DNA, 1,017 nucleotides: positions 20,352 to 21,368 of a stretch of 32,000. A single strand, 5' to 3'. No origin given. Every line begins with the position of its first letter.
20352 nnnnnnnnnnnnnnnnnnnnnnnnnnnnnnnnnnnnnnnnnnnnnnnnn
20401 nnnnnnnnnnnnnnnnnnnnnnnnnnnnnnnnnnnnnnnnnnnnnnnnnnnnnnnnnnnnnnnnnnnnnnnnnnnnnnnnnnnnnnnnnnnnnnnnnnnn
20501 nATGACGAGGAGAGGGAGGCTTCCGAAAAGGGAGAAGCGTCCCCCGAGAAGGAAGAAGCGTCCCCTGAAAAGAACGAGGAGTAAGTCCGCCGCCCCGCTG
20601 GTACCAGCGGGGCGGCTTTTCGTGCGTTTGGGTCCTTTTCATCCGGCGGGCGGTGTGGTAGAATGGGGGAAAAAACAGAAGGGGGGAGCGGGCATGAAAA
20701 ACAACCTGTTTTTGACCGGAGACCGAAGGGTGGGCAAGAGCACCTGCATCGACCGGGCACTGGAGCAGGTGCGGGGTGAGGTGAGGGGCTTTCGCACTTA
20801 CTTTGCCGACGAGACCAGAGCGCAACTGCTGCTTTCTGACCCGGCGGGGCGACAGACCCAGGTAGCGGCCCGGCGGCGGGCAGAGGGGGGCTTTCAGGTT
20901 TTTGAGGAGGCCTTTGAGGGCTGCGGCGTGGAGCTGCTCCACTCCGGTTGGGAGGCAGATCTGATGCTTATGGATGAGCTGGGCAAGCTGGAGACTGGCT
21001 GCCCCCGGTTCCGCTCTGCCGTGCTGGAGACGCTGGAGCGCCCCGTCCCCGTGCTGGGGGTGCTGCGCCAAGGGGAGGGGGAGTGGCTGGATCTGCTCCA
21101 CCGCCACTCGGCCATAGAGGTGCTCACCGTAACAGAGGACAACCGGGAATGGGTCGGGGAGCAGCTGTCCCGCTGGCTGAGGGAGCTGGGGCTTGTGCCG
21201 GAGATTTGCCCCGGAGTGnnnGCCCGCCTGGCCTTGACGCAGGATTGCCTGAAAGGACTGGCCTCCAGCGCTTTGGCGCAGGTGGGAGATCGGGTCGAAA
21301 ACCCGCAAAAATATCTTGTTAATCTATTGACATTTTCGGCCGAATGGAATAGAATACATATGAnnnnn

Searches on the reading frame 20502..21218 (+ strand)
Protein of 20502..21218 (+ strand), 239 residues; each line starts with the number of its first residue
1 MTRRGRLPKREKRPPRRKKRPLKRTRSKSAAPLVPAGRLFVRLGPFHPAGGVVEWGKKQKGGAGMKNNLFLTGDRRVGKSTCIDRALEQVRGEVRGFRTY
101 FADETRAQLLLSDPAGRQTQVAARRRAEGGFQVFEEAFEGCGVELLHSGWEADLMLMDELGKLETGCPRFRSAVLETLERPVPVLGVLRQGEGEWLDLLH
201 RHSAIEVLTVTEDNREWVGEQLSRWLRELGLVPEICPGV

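Call 4: search_protein_families(library=pfam, proteins=[window:20502-21218:+], max_evalue=0.1)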
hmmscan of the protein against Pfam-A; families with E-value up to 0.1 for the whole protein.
window:20502-21218:+ (239 aa): 5 families
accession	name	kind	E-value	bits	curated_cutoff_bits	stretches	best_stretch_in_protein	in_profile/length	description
PF03266.21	NTPase_1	-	1.5e-22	80.7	23.9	1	68-220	1-165/168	NTPase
PF13401.12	AAA_22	-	0.012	16.3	27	1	67-163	6-96/130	AAA domain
PF13191.12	AAA_16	-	0.014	16.4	32.6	1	63-101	21-55/167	AAA ATPase domain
PF13555.12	AAA_29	-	0.015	15.5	27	1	52-84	6-40/61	P-loop containing region of AAA domain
PF13173.12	AAA_14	-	0.054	13.9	27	1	67-91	3-27/129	AAA domain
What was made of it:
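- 20694..21221 (+): NTPase_1 (THEP1-like P-loop NTPase). The listed ORF starts at 20502; the 20694 start is inferred from where the Pfam match begins. PF03266 1.5e-22, with the match starting at residue 68 of the ORF (call 4).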
